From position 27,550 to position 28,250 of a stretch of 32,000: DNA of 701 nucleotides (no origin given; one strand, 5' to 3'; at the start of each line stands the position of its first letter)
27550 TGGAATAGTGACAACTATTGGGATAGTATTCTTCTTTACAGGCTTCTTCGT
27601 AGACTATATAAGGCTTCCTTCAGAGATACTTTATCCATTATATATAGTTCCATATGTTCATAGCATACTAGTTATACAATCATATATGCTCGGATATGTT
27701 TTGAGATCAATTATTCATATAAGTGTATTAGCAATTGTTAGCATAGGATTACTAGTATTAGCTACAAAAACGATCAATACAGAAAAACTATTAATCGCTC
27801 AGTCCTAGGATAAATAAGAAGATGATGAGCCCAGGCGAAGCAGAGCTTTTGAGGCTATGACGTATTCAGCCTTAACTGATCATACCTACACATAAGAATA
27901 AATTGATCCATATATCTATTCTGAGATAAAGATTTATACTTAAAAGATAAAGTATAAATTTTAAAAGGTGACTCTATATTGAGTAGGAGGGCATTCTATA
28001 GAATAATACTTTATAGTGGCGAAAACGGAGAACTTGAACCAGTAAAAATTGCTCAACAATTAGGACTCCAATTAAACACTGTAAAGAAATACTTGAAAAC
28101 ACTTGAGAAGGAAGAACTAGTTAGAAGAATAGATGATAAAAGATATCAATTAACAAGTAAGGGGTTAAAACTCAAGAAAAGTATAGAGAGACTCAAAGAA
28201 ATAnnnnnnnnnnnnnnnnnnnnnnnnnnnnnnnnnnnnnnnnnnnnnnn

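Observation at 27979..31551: wHTH protein and GH57 enzyme share a ~65-aa C-terminal domain and flank a maltokinase-like kinase: candidate self-regulated alpha-glucan module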

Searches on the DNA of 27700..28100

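Call 94: search_rna_families(source=window, start=27700, end=28100, threshold=evalue, max_evalue=1, show_alignments=2)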
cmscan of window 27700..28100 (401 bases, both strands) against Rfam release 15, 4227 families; matches with E-value up to 1: 4.
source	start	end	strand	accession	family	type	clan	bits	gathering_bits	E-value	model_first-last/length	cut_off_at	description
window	27810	27889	+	RF04307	HCV_SL8670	Cis-reg;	-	18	61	0.53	1-92/92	no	Hepatitis C virus stem-loop SL8670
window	27819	27880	+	RF01304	sR5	Gene; snRNA; snoRNA; CD-box;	-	14.1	40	0.69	1-53/53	no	Small nucleolar RNA sR5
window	27817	27846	-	RF01977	HOTAIRM1_3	Gene; lncRNA;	-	13.8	37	0.59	1-59/59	no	HOX antisense intergenic RNA myeloid 1 conserved region 3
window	27818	27881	+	RF01142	sR19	Gene; snRNA; snoRNA; CD-box;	-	13.7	45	0.63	1-63/63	no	Small nucleolar RNA sR19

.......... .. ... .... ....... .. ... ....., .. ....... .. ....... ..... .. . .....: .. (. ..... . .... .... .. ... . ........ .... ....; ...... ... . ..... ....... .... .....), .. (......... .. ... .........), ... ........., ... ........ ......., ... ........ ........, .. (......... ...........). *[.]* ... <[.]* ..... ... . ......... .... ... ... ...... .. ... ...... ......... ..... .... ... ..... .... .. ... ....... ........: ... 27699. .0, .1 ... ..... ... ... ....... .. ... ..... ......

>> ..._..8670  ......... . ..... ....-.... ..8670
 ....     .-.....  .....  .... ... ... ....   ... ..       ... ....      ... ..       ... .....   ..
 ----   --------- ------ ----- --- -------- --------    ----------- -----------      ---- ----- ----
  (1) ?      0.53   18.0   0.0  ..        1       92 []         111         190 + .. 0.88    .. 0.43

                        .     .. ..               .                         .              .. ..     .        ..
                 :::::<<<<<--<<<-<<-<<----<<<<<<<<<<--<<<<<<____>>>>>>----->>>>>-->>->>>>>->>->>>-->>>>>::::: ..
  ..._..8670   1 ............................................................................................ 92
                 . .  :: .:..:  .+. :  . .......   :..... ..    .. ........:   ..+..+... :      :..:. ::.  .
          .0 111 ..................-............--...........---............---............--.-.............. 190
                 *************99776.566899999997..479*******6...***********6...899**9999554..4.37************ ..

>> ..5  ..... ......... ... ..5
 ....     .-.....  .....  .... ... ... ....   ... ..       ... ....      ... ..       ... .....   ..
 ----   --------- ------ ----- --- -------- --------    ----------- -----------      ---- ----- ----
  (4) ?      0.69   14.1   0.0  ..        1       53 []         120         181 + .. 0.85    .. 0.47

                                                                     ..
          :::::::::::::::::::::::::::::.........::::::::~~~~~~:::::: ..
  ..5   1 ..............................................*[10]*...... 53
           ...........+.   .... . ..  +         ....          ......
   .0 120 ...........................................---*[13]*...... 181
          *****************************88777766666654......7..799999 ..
